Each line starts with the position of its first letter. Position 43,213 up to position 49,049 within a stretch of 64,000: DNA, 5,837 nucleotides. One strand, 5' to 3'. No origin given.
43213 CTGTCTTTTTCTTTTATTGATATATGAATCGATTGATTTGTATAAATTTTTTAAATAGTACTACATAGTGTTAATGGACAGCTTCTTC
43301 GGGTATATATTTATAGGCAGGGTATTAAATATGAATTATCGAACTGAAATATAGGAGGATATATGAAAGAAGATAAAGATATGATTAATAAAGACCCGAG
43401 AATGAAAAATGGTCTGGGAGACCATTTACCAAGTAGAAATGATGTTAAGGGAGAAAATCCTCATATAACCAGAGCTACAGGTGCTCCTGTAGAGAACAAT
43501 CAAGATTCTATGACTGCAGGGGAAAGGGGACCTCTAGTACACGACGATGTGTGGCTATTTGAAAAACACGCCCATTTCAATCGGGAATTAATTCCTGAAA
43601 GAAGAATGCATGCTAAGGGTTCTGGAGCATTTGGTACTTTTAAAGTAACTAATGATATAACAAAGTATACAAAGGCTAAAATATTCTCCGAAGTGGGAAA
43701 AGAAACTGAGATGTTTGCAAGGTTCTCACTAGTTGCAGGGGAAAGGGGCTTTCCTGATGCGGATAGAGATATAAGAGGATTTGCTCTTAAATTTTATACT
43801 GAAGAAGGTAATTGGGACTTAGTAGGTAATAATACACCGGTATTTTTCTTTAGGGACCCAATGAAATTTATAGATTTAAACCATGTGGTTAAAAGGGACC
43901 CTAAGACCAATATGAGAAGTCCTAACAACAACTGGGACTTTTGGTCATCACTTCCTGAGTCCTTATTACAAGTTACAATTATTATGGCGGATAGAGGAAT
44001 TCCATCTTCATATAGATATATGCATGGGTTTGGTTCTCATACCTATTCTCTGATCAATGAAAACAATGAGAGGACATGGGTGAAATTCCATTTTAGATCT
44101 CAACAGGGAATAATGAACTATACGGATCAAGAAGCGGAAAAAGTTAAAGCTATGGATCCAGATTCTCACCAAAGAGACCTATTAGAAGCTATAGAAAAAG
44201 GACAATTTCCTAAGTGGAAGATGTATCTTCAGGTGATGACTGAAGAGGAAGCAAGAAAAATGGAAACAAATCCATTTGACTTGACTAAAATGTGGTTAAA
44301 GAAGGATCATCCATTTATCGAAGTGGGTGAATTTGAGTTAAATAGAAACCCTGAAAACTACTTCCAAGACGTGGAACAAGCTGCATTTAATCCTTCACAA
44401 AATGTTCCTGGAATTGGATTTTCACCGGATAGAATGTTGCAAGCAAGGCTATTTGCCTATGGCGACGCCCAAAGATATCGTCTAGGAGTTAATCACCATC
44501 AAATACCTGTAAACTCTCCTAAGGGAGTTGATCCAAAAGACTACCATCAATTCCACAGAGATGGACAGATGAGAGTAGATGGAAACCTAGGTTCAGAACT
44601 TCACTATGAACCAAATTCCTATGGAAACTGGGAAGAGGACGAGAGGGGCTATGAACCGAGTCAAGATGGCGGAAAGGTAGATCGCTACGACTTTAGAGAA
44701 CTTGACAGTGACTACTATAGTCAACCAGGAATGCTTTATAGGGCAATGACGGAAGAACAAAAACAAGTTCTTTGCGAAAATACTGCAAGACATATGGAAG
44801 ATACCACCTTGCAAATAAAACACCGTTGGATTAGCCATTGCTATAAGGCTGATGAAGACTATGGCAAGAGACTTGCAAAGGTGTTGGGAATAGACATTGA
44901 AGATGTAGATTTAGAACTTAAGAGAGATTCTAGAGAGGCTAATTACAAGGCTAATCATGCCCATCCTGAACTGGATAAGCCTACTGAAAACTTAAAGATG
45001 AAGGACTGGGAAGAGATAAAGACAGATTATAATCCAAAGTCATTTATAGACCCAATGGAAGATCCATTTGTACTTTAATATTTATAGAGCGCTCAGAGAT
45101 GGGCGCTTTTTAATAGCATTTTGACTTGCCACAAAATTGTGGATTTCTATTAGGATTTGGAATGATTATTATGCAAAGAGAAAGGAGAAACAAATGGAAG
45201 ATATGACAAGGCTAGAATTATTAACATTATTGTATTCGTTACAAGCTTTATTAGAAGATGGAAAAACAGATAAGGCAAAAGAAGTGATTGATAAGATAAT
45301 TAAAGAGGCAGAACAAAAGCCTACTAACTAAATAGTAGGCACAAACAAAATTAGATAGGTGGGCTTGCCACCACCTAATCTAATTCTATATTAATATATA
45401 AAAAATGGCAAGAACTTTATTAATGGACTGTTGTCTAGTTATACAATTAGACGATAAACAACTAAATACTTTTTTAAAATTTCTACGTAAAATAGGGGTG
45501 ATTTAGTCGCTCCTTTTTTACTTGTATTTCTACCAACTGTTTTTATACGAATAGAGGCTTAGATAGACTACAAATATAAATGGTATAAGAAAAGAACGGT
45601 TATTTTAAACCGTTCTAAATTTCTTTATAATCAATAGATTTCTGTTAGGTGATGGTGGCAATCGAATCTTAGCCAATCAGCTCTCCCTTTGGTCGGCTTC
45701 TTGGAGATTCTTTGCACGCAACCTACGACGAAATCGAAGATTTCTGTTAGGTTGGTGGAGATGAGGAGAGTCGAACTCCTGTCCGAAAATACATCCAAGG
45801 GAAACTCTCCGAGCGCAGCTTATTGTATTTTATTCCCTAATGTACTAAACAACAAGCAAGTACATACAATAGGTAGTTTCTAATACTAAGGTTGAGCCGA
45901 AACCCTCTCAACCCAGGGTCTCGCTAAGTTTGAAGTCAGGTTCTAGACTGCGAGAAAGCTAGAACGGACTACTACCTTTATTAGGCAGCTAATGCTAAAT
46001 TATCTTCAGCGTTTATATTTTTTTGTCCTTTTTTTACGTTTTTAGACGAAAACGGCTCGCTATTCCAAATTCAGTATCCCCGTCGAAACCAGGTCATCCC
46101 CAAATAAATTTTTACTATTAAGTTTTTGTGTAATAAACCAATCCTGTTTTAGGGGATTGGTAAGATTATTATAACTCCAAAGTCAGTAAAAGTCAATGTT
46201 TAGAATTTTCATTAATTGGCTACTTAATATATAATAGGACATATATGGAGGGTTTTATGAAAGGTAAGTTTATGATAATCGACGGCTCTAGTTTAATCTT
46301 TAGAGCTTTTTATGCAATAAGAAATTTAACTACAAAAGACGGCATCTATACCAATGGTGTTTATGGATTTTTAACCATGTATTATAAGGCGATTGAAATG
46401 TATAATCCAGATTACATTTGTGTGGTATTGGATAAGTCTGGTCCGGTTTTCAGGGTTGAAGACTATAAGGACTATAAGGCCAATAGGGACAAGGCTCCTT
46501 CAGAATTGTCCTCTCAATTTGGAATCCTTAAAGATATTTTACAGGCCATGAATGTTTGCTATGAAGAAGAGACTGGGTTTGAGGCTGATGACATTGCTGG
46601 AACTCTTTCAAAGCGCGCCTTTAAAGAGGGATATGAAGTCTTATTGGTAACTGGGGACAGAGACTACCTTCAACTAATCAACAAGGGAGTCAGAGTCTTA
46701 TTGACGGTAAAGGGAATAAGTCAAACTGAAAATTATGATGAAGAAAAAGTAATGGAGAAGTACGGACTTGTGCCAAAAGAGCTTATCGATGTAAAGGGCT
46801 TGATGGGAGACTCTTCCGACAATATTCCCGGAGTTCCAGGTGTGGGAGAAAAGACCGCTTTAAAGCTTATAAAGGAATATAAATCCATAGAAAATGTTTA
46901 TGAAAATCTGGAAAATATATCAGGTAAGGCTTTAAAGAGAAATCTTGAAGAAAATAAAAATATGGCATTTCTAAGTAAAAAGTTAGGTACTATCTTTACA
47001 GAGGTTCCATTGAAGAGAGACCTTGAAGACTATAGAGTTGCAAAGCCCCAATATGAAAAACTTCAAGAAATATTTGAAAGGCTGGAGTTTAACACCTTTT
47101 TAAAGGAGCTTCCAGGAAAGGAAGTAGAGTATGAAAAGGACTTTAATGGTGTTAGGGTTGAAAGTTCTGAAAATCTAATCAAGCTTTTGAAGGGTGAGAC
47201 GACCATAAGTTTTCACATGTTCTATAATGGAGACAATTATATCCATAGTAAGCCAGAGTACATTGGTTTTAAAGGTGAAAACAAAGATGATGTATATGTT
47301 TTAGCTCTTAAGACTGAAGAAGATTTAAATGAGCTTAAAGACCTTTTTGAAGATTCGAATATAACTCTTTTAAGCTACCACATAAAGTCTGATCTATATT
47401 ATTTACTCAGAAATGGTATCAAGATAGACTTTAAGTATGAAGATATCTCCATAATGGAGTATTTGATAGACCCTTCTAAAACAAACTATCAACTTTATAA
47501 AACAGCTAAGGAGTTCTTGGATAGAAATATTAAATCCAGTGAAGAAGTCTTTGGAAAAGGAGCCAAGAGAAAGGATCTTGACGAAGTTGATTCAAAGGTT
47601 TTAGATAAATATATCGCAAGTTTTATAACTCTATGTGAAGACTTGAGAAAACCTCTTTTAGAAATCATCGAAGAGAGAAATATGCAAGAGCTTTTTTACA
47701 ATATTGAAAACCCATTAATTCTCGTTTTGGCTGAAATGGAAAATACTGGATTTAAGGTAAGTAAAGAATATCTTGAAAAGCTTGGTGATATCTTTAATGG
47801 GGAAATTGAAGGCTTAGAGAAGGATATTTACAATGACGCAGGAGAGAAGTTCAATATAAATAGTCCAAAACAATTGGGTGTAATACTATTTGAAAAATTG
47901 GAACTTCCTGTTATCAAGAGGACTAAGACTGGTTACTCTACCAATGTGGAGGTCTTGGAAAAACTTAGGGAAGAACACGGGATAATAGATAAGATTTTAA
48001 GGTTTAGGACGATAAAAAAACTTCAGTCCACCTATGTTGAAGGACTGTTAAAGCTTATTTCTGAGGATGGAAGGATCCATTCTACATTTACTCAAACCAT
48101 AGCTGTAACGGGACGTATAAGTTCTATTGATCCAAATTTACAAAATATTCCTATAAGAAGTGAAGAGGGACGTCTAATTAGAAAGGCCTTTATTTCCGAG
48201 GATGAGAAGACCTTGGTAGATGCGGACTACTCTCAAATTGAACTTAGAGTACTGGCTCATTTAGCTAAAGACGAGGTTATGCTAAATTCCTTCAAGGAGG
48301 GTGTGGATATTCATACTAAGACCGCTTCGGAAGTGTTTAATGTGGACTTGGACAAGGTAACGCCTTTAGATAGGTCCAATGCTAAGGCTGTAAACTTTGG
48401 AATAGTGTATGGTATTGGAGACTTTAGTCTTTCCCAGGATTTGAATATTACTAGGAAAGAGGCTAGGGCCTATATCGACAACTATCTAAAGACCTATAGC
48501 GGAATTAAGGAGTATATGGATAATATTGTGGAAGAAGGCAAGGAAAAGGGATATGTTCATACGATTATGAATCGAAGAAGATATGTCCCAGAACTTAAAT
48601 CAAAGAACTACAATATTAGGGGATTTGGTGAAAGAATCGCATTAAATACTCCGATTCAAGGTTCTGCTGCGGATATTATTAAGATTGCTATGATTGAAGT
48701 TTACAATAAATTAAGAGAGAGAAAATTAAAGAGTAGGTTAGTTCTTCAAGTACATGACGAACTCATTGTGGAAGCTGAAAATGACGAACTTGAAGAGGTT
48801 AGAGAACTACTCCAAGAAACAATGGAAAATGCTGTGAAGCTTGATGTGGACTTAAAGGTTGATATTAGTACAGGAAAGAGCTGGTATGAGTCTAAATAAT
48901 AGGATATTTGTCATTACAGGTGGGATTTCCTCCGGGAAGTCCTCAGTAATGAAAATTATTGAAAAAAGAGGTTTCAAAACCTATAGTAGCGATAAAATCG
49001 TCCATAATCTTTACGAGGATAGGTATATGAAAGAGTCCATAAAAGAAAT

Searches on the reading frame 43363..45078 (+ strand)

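Call 49: search_protein_families(library=pfam, proteins=[window:43363-45078:+], max_evalue=0.001)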
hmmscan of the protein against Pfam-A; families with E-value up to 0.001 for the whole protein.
window:43363-45078:+ (571 aa): 2 families
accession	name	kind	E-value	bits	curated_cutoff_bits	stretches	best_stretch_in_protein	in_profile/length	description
PF00199.24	Catalase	-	3.8e-181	602.7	25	1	36-421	1-382/383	Catalase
PF06628.17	Catalase-rel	-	3.7e-21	75.5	30.1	1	449-507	5-64/65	Catalase-related immune-responsive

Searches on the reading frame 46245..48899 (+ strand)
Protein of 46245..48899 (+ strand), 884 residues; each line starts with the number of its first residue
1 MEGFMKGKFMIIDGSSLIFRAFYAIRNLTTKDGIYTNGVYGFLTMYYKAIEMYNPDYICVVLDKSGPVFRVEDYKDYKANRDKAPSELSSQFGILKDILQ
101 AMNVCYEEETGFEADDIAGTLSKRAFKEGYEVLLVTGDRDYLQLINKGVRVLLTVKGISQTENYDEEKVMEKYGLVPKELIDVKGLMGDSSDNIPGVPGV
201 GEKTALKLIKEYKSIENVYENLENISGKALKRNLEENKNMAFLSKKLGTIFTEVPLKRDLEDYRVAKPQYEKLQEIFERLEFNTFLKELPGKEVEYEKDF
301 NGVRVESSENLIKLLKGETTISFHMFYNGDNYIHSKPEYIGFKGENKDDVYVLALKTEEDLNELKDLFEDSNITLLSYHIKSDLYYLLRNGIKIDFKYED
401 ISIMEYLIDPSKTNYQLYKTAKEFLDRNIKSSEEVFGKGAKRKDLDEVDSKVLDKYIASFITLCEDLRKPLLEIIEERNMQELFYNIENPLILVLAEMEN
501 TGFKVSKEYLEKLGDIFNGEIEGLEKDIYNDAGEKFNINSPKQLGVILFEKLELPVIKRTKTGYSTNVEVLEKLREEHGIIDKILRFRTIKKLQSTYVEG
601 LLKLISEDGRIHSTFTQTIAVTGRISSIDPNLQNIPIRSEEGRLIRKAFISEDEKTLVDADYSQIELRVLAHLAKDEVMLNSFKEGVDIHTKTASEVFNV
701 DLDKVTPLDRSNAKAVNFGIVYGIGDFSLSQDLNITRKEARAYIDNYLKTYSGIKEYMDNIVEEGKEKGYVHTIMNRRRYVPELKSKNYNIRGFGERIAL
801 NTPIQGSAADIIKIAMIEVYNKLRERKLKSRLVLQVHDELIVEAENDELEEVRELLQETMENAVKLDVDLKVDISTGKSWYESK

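Call 49: search_protein_families(library=pfam, proteins=[window:46245-48899:+], max_evalue=0.001)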
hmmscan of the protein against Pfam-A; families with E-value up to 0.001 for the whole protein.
window:46245-48899:+ (884 aa): 5 families
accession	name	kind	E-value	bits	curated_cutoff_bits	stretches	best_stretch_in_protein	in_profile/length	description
PF00476.26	DNA_pol_A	-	6e-166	552.5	34.3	1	508-882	2-381/381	DNA polymerase family A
PF02739.22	5_3_exonuc_N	-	1.2e-54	184.9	34.3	1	8-174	1-164/164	5'-3' exonuclease, N-terminal resolvase-like domain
PF01367.25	5_3_exonuc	-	1.8e-35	121.7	40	1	177-270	3-96/97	5'-3' exonuclease, C-terminal SAM fold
PF22619.2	DNA_polI_exo1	-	1.1e-15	58.1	27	1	328-447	6-123/140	DNA polymerase I, ribonuclease H-like domain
PF01612.26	DNA_pol_A_exo1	-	8.6e-07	29.4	23.6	1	308-440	10-142/173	3'-5' exonuclease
